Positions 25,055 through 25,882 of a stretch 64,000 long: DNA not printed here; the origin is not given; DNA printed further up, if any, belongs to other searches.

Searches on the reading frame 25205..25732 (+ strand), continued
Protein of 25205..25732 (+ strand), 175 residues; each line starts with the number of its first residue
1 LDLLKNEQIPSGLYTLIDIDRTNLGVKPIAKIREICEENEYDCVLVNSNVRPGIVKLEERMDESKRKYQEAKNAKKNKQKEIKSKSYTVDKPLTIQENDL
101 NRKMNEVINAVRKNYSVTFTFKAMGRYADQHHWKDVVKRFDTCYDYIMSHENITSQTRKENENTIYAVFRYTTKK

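Call 63: list_cluster_members(proteins=[P0139, P0140, P0142, P0143, P0144, P0145, P0146, P0148, P0149, P0151])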
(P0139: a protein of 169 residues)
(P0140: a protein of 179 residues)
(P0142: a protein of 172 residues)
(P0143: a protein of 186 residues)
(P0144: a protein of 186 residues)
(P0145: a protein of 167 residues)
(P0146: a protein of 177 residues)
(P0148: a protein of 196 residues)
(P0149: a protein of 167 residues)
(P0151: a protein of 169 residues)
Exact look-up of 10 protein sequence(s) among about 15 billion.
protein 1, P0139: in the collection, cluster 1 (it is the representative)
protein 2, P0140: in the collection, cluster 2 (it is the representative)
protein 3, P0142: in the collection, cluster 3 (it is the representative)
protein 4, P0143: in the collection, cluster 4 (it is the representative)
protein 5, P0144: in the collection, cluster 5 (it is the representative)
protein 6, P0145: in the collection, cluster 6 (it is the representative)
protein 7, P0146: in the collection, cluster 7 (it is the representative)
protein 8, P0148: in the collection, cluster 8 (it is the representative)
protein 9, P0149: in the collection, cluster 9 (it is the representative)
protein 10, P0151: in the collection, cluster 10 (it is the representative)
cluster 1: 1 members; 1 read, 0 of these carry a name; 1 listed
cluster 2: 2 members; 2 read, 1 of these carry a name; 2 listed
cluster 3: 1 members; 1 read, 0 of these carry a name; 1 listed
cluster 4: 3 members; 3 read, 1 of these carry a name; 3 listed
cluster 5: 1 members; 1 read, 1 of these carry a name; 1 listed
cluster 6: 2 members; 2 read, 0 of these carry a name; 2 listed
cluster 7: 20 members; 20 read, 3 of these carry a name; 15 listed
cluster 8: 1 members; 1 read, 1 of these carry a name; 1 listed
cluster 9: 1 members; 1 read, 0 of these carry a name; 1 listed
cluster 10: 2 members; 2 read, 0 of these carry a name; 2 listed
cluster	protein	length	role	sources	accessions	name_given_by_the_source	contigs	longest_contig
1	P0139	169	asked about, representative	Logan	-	-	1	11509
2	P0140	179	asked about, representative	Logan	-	-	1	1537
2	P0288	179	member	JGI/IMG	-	translation initiation factor IF-3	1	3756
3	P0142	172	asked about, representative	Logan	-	-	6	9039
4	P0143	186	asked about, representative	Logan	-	-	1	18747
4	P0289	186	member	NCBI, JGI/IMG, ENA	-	translation initiation factor IF-3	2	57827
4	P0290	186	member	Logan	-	-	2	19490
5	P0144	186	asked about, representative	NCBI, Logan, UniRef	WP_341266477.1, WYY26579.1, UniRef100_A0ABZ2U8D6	translation initiation factor IF-3 [Candidatus Phytoplasma fraxini] | Translation initiation factor IF-3 n=1 Tax=Ash yellows phytoplasma TaxID=35780 ...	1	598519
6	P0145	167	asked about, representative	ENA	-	-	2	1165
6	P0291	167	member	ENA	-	-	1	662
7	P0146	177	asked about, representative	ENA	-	-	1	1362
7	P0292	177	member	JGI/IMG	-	translation initiation factor IF-3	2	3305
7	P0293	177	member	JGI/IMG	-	translation initiation factor IF-3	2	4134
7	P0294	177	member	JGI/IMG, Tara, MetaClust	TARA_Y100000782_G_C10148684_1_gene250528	strand:+ start:198 stop:731 length:534 start_codon:yes stop_codon:yes gene_type:complete | TARA_070_MES_0.22-0.45_C10148684_1_gene250528 COG0290 K02520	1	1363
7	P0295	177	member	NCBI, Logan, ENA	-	-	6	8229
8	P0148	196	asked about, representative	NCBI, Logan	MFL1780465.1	Translation initiation factor IF-3 [Candidatus Hepatincolaceae symbiont of Richtersius ...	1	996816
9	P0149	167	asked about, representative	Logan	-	-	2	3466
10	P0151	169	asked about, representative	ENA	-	-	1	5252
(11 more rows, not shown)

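Call 64: find_encoding_contigs(protein=P0139, flank=8000, max_places=1)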
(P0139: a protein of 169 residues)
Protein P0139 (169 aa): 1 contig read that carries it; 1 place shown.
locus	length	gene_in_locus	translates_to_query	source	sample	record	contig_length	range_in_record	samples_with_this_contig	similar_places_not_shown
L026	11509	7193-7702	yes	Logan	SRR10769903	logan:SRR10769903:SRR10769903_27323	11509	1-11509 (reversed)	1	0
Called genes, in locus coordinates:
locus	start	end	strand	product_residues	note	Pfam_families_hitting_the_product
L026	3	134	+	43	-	?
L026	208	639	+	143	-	-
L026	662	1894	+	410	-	PF06745:ATPase (faint), PF00154:RecA_N (faint)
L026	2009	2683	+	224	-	-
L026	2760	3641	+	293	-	-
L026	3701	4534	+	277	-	PF03420:Peptidase_S77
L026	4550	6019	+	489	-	-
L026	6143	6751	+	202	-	-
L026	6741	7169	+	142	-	PF00692:dUTPase, PF22769:DCD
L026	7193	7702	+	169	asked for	PF05198:IF3_N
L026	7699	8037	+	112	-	-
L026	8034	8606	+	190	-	-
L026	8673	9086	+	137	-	-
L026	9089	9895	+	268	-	-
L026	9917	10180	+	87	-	-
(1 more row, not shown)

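Call 80: search_dna_similar(query=P0143, collection=phages, mode=protein, max_rows=60, max_evalue=0.00001)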
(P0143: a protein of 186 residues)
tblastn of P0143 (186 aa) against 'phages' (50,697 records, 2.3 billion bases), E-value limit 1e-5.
Records with a match: 74; places in all: 74; records where one place covers at least 80% of the query: 37.
Best place of each record, by identity: <60% 74.
By first word of the organism name: Escherichia 23; Bacteriophage 11; Klebsiella 9; uncultured 5; Salmonella 4; Vibrio 3; Listeria 2; Enterococcus 2; Agrobacterium 2; Acinetobacter 2; and 7 more.
By host as written in the record: - 21; Klebsiella pneumoniae 5; Escherichia coli 5; Salmonella enterica subsp. enterica serovar Typhimurium 4; Escherichia coli O157:H7 3; Listeria monocytogenes 2; Agrobacterium tumefaciens C58 2; Klebsiella sp. 2; and 25 more.
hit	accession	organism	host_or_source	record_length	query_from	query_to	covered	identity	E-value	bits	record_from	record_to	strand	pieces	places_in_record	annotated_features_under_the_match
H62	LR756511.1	uncultured phage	metagenomic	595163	7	169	88%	41.6%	2e-25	107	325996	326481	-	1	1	record has no annotation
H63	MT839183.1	Bacteriophage sp.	human fecal samples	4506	2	167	89%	39.8%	9e-28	114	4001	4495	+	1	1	record has no annotation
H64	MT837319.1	Bacteriophage sp.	human fecal samples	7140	7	169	88%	40.4%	2e-18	87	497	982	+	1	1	record has no annotation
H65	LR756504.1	uncultured phage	metagenomic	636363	7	169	88%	40.1%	2e-23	102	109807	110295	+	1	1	record has no annotation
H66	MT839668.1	Bacteriophage sp.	human fecal samples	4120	8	169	87%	39.0%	1e-27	114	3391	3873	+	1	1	record has no annotation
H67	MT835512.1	Bacteriophage sp.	human fecal samples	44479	3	167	89%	38.1%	3e-25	107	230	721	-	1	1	record has no annotation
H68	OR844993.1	Staphylococcus phage SA 1306 Kay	Staphylococcus aureus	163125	8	171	88%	38.0%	2e-22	99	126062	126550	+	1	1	record has no annotation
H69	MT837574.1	Bacteriophage sp.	human fecal samples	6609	7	169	88%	38.0%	2e-24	104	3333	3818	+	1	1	record has no annotation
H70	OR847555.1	Listeria phage LM 4-11-1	Listeria monocytogenes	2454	3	171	91%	35.8%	1e-23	102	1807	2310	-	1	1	record has no annotation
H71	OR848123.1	Listeria phage LM 4-14-1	Listeria monocytogenes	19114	3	171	91%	35.8%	1e-23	102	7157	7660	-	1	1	record has no annotation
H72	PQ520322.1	Enterococcus phage IME_EF3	-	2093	3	171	91%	35.7%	5e-24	103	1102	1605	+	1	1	record has no annotation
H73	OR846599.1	Enterococcus phage Efs 1-1-1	Enterococcus faecalis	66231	3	171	91%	35.7%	6e-24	103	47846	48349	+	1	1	record has no annotation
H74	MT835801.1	Bacteriophage sp.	human fecal samples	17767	4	169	89%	36.3%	3e-21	96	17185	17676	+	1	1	record has no annotation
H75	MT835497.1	Bacteriophage sp.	human fecal samples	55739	3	170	90%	35.1%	4e-19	89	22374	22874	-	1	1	record has no annotation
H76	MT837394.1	Bacteriophage sp.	human fecal samples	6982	7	169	88%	36.1%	1e-19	91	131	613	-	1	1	record has no annotation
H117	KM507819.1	Escherichia phage 121Q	Escherichia coli MuLB70.1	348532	9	126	63%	32.8%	6e-7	54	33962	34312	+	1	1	47: translation initiation factor IF3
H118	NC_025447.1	Escherichia phage 121Q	Escherichia coli MuLB70.1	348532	9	126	63%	32.8%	6e-7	54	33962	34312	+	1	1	47: translation initiation factor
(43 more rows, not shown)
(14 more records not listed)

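Call 82: find_related_loci(query=A1, collection=genome_contigs, flank=5000)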
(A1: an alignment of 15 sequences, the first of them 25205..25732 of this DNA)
Query A1 (175 aa) in genome_contigs; peptide patterns used: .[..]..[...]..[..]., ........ (x = any residue, [..] = any of these).
50 stretches matched a pattern; 1 encode a relative of the query (tblastn E <= 1e-3); 1 distinct loci.
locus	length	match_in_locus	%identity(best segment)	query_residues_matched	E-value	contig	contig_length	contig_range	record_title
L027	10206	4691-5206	72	3-175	5e-88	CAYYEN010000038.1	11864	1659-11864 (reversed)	MAG TPA_asm: uncultured Spirochaetaceae bacterium isolate binchicken_co153_445 genome assembly, contig: NODE_7748_length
